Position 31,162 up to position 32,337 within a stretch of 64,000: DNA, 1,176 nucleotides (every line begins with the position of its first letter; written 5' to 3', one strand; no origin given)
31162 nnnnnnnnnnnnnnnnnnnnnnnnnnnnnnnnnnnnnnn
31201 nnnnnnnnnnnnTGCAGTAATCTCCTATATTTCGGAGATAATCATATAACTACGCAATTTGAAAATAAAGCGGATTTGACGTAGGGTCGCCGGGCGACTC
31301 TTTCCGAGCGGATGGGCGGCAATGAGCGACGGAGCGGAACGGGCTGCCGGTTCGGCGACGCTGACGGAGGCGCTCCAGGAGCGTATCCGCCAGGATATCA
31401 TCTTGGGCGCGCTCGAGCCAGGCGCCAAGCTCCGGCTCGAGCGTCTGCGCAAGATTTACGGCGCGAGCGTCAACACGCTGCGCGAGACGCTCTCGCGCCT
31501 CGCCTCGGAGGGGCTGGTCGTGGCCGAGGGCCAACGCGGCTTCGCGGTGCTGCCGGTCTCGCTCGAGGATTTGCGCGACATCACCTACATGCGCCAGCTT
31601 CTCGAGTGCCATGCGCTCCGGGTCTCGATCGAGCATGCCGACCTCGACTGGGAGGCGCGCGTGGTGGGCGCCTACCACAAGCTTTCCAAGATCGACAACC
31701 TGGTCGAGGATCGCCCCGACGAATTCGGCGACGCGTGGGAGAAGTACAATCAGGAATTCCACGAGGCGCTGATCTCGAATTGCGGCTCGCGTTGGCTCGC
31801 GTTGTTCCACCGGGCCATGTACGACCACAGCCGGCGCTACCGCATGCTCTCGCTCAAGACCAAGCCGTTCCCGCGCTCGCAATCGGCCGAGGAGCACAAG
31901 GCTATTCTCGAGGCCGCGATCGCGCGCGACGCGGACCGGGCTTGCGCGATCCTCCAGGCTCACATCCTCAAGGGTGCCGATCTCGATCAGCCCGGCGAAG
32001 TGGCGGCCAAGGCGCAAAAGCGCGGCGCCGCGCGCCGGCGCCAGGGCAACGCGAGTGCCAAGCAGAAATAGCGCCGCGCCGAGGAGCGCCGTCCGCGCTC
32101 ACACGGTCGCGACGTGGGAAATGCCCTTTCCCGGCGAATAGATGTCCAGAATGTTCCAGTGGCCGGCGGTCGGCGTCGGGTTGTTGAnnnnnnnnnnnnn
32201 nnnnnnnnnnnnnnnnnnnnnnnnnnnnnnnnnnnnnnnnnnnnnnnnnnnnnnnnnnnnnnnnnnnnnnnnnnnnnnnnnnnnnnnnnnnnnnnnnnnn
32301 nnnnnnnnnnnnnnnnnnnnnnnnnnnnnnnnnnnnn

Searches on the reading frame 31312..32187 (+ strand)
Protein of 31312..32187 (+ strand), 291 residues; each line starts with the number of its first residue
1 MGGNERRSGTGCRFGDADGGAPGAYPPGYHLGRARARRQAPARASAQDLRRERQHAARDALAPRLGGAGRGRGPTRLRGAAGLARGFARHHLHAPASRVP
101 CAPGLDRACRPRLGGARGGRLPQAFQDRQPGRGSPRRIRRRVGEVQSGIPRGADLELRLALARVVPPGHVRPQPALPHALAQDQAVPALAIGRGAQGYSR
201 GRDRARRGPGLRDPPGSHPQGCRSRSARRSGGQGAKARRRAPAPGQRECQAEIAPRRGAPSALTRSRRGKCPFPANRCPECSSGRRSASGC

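Call 6: search_protein_families(library=pfam, proteins=[window:31312-32071:+])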
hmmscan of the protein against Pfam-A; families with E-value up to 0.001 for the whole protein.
window:31312-32071:+ (253 aa): 0 families

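Call 14: search_protein_families(library=pfam, proteins=[window:31312-32187:+, window:31322-32071:+], max_evalue=0.01)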
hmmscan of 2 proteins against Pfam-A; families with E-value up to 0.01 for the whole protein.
window:31312-32187:+ (291 aa): 0 families

window:31322-32071:+ (249 aa): 2 families
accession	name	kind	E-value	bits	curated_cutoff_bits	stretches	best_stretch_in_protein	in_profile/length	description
PF07729.17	FCD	-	1.8e-22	80.5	24.3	1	87-215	2-123/125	FCD domain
PF00392.27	GntR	-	3.2e-16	59.2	27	1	15-76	2-64/64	Bacterial regulatory proteins, gntR family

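Call 18: search_protein_families(library=ncbifam, proteins=[window:31322-32071:+], max_evalue=0.00001)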
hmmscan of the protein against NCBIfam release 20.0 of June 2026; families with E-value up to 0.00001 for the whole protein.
window:31322-32071:+ (249 aa): 7 families
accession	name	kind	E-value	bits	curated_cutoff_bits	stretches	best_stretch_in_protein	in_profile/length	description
NF008576.0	PRK11534.1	equivalog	1.1e-38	133.2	218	1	20-217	14-212/225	DNA-binding transcriptional regulator CsiR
TIGR03338.1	phnR_burk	equivalog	1.6e-24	86.7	271.5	1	11-218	9-209/212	phosphonate utilization associated transcriptional regulator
NF003011.0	PRK03837.1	subfamily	5.9e-10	39.2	260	1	13-217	13-228/241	transcriptional regulator NanR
NF008504.0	PRK11414.1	equivalog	8.5e-10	38.7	225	1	13-109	11-107/221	GntR family transcriptional regulator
NF007741.0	PRK10421.1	equivalog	2.4e-07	30.4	311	0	13-69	7-64/262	transcriptional regulator LldR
TIGR03337.1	phnR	equivalog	1.3e-06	28.3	296.75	1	18-81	6-70/231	phosphonate utilization transcriptional regulator PhnR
NF052282.1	PLP_TF_PdxR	equivalog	3.8e-06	26.2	320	1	14-80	2-69/448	MocR-like pyridoxine biosynthesis transcription factor PdxR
